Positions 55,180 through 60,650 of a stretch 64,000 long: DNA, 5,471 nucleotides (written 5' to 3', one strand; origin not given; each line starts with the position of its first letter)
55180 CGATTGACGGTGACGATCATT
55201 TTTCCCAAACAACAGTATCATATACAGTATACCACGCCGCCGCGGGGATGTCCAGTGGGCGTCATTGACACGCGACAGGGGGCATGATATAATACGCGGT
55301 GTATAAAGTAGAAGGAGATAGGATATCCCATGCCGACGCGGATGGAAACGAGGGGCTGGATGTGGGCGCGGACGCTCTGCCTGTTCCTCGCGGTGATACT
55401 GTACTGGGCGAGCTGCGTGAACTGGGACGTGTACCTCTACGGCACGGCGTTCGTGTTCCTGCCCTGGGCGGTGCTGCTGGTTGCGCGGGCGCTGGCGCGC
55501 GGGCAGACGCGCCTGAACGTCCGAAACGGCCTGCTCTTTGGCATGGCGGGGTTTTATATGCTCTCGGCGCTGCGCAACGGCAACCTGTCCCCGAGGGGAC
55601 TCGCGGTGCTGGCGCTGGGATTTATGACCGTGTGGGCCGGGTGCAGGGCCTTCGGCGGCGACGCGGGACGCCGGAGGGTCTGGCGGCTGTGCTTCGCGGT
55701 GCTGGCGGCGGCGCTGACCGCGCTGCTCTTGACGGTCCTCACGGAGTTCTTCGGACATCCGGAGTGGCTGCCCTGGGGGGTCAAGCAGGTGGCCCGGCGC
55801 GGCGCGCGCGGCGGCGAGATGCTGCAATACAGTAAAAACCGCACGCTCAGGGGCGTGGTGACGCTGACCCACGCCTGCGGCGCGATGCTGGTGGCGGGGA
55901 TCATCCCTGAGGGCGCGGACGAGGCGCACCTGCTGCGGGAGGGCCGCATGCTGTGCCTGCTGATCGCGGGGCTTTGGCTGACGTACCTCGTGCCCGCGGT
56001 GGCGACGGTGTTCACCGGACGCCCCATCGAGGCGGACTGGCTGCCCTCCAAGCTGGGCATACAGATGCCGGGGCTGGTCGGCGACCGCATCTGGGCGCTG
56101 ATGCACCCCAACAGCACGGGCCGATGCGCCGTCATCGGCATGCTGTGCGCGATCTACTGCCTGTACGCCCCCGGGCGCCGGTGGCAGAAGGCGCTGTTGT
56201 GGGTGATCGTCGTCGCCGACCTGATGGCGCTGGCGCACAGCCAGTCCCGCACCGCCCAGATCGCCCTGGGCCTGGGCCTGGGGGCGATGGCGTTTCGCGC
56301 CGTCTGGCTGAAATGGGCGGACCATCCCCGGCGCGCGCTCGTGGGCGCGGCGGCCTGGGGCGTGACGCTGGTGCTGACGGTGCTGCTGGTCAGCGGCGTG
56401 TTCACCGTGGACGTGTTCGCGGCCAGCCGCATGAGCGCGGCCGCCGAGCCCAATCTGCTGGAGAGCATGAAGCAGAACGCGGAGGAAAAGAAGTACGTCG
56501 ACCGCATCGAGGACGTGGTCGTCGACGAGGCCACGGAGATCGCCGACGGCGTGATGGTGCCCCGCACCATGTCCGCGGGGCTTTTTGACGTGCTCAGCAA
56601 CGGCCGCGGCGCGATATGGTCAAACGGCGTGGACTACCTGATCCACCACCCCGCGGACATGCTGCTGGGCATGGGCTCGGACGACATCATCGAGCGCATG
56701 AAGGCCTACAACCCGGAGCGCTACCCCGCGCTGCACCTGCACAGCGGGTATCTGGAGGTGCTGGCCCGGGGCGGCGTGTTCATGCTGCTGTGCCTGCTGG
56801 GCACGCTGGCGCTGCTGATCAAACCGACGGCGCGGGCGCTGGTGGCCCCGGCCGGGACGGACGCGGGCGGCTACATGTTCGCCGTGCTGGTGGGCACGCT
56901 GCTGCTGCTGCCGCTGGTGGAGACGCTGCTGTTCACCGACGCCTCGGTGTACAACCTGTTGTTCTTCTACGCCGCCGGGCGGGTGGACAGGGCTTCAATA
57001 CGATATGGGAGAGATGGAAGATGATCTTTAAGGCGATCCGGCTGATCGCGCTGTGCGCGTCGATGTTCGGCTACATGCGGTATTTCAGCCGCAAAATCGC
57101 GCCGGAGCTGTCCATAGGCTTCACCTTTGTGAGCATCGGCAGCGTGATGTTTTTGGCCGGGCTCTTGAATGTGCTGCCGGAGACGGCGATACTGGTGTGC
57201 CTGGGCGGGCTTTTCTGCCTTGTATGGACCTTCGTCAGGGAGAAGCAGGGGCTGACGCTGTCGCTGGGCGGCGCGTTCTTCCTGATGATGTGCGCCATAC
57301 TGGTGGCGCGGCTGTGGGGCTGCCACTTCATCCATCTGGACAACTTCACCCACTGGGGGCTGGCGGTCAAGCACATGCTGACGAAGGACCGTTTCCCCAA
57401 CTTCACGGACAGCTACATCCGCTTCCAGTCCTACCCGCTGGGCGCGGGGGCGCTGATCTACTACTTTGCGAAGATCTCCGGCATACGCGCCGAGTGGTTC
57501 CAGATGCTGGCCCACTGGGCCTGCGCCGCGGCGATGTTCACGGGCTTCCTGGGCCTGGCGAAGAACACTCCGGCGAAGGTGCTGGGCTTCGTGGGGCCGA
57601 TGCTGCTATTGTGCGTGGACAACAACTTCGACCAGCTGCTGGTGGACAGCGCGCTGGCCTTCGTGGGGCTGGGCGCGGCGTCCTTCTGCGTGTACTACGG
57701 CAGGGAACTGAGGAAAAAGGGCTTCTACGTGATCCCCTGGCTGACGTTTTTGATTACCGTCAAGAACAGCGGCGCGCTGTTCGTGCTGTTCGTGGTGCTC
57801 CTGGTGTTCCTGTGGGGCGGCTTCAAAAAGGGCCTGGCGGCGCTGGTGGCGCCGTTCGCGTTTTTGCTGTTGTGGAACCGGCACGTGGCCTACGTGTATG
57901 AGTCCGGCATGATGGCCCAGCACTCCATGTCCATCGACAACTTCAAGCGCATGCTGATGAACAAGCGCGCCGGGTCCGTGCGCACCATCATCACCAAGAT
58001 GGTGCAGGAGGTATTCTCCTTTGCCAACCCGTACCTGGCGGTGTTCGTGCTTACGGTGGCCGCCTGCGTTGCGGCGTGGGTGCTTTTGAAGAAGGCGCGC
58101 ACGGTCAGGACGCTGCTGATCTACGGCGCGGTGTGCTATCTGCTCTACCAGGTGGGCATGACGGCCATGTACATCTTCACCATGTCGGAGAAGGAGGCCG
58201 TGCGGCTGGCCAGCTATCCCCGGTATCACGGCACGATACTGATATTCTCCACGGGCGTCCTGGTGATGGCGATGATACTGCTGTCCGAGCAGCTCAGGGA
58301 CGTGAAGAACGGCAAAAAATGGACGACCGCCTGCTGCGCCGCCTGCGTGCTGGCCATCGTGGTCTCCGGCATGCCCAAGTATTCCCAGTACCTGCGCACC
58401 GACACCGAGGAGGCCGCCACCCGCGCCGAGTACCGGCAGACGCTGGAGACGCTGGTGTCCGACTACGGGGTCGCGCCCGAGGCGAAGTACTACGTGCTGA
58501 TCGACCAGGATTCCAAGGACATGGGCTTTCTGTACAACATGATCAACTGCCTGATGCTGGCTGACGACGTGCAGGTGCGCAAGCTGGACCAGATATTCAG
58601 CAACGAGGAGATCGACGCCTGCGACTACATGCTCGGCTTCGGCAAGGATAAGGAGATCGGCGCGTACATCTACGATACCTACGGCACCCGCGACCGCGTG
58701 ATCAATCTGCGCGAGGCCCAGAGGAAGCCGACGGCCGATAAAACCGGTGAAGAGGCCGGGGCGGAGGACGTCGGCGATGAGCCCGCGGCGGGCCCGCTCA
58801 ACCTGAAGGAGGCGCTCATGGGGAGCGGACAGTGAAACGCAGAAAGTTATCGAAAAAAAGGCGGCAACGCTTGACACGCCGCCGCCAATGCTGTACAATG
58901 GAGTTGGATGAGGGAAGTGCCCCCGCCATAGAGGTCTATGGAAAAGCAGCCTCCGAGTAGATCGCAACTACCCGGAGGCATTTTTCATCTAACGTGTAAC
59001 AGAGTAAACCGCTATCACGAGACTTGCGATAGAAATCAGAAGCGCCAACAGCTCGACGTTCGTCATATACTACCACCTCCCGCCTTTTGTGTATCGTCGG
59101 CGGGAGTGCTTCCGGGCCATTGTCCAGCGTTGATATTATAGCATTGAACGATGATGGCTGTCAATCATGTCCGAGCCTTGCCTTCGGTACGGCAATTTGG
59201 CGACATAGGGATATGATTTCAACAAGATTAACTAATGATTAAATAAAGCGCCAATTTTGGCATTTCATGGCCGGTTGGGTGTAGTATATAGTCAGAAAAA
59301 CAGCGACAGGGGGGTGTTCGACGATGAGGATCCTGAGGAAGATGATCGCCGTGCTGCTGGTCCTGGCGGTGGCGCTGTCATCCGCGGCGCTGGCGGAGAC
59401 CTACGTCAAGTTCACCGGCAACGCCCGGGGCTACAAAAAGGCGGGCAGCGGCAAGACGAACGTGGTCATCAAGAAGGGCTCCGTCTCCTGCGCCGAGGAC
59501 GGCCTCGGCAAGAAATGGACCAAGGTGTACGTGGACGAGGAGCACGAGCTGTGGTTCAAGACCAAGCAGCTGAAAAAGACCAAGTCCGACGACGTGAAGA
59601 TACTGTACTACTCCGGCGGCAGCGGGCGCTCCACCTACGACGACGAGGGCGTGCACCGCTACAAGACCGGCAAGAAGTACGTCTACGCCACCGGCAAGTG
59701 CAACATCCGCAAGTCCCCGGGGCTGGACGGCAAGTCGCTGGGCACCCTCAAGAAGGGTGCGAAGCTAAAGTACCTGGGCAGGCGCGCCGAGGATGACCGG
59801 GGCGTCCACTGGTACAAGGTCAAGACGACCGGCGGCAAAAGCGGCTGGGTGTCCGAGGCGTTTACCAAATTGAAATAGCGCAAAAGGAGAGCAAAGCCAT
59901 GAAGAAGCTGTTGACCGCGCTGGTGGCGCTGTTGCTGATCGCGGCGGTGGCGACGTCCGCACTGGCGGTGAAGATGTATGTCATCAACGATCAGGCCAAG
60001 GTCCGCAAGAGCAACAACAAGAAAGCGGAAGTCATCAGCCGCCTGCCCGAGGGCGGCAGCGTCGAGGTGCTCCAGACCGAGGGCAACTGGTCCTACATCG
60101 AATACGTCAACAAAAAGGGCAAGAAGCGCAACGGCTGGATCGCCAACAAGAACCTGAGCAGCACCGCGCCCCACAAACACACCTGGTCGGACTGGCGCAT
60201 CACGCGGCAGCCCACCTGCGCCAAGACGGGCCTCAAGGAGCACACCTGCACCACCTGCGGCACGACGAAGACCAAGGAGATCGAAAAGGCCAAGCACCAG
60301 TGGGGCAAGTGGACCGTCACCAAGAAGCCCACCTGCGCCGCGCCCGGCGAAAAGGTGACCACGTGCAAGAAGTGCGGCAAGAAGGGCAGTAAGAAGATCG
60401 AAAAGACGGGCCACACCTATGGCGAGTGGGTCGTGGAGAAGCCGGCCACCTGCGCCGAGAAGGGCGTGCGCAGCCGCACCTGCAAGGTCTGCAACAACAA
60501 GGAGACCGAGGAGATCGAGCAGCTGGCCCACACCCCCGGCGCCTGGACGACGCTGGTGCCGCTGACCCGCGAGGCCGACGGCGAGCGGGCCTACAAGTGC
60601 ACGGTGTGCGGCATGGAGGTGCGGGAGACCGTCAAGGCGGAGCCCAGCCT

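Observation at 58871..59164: Unannotated candidate type I toxin-antitoxin locus: 25-aa hydrophobic peptide mRNA with locked SD, convergent with a small RNA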

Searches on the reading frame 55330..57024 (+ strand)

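Call 11: search_protein_families(library=pfam, proteins=[window:55330-57024:+], max_evalue=0.001)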
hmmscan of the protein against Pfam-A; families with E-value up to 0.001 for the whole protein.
window:55330-57024:+ (564 aa): 1 family
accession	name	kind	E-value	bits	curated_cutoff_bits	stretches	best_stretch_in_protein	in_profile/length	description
PF04932.20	Wzy_C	-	3.1e-15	56.7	31.7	1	293-490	2-149/149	O-Antigen ligase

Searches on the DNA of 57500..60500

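Call 5: search_rna_families(source=window, start=57500, end=60500, threshold=evalue, max_evalue=10, show_alignments=3)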
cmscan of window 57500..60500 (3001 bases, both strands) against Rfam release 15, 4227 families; matches with E-value up to 10: 6.
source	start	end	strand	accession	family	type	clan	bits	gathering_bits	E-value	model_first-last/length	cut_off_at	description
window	57549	57584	+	RF04305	HCV_SL1412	Cis-reg;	-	17.2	38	1.8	1-48/48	no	Hepatitis C virus stem-loop SL1412 RNA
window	59491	59525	+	RF01068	Guanidine-II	Cis-reg; riboswitch;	-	17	32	2.7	1-48/48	no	Guanidine-II riboswitch aptamer (mini-ykkC)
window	57727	57772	+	RF00556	L19_leader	Cis-reg; leader;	-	17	36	4.8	1-42/42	no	Ribosomal protein L19 leader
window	58870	58955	-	RF02469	Ms_IGR-7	Gene; sRNA;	-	15.8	45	7.9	1-118/118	no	Actinobacteria sRNA Ms_IGR-7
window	58268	58339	+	RF01152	sR1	Gene; snRNA; snoRNA; CD-box;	-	13.6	45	2.7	1-57/57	no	Small nucleolar RNA sR1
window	57500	57598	+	RF02166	PVT1_3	Gene; lncRNA;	-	12.5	45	4.7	1-95/95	no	Pvt1 oncogene conserved region 3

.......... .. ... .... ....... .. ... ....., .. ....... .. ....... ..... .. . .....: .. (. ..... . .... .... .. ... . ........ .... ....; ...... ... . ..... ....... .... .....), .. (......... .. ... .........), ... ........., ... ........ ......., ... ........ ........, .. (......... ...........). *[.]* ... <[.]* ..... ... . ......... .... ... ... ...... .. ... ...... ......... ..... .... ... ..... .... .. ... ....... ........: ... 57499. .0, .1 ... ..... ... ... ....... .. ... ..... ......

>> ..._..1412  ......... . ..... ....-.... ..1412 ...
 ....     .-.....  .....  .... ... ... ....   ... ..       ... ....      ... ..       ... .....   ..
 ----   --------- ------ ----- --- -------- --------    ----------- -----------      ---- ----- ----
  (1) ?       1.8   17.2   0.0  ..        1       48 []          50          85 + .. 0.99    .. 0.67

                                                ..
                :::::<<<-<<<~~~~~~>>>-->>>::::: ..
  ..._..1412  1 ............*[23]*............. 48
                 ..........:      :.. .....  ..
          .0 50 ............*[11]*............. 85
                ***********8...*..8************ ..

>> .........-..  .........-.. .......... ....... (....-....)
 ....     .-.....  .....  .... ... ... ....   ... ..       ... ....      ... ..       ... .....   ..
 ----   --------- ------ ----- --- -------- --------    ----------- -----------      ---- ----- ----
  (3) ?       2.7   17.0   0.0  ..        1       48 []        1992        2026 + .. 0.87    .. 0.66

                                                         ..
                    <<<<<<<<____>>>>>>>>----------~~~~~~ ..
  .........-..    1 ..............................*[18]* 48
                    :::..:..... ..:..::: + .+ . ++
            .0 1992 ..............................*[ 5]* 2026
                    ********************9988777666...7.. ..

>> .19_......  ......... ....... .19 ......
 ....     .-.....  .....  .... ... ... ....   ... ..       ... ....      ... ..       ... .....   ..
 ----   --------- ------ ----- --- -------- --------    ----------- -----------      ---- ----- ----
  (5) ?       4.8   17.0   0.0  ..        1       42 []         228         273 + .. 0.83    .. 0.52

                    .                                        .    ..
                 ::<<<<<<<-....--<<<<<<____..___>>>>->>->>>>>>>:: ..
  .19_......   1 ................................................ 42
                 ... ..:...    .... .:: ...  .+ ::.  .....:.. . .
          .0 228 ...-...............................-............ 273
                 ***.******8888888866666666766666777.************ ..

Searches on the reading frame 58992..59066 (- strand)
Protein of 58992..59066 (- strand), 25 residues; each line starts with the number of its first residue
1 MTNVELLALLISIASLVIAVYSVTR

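Call 7: search_protein_families(library=pfam, proteins=[window:58992-59066:-], max_evalue=10)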
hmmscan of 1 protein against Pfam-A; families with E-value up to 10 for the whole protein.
seq(25 aa): 0 families

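Call 8: search_protein_families(library=ncbifam, proteins=[window:58992-59066:-], max_evalue=10)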
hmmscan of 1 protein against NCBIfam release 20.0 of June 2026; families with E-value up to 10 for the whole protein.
seq(25 aa): 1 family
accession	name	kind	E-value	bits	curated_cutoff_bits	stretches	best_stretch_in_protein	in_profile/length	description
NF033853.2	KPN_two_small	subfamily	0.48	10.1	33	1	5-22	2-19/37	small membrane protein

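Call 14: search_dna_similar(query=window:58992-59066:-, collection=phages, mode=protein, max_evalue=10)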
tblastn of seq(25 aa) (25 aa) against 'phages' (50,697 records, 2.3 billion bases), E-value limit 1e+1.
No match.

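Call 15: search_dna_similar(query=window:58992-59066:-, collection=plasmids, mode=protein, max_evalue=10)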
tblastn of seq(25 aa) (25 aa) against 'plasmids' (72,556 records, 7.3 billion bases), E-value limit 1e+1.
No match.

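Call 41: list_cluster_members(proteins=[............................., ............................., window:58992-59066:-, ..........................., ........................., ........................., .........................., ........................, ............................])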
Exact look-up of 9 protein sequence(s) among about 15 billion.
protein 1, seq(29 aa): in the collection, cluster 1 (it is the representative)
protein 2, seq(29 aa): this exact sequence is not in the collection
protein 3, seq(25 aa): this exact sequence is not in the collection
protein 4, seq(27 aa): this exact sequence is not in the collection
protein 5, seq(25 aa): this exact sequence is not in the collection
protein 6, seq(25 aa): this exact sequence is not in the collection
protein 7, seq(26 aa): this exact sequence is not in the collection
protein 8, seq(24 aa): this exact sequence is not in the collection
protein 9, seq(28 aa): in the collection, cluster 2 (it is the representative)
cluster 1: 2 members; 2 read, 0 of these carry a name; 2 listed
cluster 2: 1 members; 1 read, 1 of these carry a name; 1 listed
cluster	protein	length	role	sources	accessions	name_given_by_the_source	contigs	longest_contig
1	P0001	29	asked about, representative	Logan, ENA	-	-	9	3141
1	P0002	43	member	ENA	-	-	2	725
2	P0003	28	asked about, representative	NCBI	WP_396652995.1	putative holin-like toxin [Metabacillus arenae]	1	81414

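Call 51: search_protein_families(library=pfam, proteins=[P0002], max_evalue=10)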
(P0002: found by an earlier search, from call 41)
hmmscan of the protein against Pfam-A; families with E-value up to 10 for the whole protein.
P0002 (43 aa): 1 family
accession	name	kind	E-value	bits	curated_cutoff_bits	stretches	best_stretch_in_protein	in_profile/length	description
PF00746.26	Gram_pos_anchor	-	0.83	10.1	20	1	22-43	17-38/43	LPXTG cell wall anchor motif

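Call 83: search_protein_families(library=phrogs, proteins=[window:58992-59066:-], max_evalue=10)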
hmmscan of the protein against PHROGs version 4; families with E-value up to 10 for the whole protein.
seq(25 aa): 0 families

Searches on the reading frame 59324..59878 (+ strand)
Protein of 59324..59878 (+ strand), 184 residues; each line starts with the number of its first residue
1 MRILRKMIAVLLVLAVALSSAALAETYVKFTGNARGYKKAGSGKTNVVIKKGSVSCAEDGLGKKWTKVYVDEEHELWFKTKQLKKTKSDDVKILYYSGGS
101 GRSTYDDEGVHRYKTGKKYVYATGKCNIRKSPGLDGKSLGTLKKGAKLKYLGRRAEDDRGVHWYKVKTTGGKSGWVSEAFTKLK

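Call 11: search_protein_families(library=pfam, proteins=[window:59324-59878:+], max_evalue=0.001)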
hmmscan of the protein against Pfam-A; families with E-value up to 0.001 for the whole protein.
window:59324-59878:+ (184 aa): 1 family
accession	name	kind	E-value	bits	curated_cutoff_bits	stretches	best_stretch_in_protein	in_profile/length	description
PF08239.17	SH3_3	-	3e-14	53.4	27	1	127-180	4-52/54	Bacterial SH3 domain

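Call 16: find_encoding_contigs(protein=window:59324-59878:+, flank=3000, max_places=10)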
Protein window:59324-59878:+ (184 aa): 8 contigs read that carry it; 4 places shown.
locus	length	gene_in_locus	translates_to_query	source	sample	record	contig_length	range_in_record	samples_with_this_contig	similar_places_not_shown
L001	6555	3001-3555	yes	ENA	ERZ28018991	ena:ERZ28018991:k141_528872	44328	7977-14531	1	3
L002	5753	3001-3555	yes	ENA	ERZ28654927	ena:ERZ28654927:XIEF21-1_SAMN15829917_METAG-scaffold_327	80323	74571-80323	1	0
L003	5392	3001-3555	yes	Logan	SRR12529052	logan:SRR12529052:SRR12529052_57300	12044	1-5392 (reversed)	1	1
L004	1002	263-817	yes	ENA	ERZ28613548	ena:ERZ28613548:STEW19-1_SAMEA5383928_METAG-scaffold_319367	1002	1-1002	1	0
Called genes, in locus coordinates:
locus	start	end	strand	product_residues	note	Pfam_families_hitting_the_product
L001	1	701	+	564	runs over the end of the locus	PF04932:Wzy_C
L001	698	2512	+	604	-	-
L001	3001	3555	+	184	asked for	PF08239:SH3_3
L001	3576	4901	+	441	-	PF08239:SH3_3, PF01471:PG_binding_1 (weak)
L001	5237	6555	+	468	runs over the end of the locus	PF03062:MBOAT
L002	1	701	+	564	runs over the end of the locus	PF04932:Wzy_C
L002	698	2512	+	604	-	-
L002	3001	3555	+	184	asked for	PF08239:SH3_3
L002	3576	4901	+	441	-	PF08239:SH3_3, PF01471:PG_binding_1 (weak)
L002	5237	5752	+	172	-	?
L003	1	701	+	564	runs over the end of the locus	PF04932:Wzy_C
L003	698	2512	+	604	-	-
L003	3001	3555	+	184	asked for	PF08239:SH3_3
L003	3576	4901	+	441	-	PF08239:SH3_3, PF01471:PG_binding_1 (weak)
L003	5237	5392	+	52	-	?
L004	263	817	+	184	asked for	PF08239:SH3_3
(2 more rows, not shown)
